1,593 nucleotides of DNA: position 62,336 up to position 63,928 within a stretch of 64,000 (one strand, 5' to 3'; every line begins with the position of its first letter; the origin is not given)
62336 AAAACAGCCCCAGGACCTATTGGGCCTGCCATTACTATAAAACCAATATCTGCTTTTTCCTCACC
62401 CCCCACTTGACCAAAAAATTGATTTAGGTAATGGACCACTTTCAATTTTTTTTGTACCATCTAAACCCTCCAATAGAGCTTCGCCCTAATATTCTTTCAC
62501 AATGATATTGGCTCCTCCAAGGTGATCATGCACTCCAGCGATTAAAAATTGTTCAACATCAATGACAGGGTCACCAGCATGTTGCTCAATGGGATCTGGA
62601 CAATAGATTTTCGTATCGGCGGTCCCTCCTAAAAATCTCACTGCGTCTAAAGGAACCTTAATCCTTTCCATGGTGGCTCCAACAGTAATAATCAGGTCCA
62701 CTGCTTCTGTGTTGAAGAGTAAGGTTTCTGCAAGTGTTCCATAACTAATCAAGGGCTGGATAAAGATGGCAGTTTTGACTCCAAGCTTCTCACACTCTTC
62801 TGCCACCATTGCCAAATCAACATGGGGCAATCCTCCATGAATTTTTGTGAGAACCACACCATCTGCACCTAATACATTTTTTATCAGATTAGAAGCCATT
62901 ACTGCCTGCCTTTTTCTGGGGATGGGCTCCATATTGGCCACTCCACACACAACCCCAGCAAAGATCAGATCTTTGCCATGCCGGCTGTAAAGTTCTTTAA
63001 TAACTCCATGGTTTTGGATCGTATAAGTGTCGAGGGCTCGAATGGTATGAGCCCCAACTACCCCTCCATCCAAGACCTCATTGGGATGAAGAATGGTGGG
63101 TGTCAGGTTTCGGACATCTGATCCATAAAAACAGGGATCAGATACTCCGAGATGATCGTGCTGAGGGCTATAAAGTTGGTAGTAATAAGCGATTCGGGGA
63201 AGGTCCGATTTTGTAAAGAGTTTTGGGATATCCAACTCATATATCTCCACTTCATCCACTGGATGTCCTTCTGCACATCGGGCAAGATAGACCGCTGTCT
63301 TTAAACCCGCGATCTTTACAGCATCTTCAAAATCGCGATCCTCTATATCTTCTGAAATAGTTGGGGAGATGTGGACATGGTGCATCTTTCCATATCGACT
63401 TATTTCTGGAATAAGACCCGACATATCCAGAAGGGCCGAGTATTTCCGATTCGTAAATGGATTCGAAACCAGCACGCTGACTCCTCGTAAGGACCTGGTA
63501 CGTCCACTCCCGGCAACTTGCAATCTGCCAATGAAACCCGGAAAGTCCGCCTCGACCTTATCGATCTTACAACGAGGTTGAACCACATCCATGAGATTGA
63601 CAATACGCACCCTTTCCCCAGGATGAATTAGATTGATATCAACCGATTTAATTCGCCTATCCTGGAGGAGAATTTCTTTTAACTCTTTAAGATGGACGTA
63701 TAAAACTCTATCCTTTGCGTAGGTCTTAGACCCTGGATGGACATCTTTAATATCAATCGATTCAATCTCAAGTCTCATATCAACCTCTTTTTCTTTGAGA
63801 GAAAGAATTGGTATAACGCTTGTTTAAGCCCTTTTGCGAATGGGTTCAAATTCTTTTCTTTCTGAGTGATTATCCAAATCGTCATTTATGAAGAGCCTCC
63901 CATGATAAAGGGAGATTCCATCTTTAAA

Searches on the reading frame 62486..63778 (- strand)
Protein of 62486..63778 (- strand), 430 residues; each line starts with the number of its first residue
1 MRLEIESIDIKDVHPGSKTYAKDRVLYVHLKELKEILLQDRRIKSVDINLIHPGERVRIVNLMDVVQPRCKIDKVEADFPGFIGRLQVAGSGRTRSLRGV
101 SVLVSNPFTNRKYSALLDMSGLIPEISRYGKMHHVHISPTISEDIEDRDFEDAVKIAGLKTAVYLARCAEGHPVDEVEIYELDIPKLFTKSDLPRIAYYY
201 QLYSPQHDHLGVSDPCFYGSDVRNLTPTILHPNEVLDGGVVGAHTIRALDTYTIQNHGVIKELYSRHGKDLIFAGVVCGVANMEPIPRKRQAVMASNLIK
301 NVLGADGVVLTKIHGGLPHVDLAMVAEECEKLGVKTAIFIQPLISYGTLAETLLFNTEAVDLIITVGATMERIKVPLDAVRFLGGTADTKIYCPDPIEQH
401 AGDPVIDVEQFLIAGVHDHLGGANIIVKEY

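Call 32: search_protein_families(library=ncbifam, proteins=[window:62486-63778:-], max_evalue=1e-10)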
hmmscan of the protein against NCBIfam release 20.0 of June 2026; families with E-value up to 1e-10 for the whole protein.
window:62486-63778:- (430 aa): 2 families
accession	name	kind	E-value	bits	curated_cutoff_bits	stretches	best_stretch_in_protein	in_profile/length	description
NF040793.1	sarcosine_GrdG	exception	4.8e-66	223.3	780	1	1-369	1-368/428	sarcosine reductase complex component B subunit alpha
NF053623.1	fluoroAc_FarE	equivalog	1.2e-57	195.7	675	1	2-371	4-364/419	fluoroacetate reductase subunit FarE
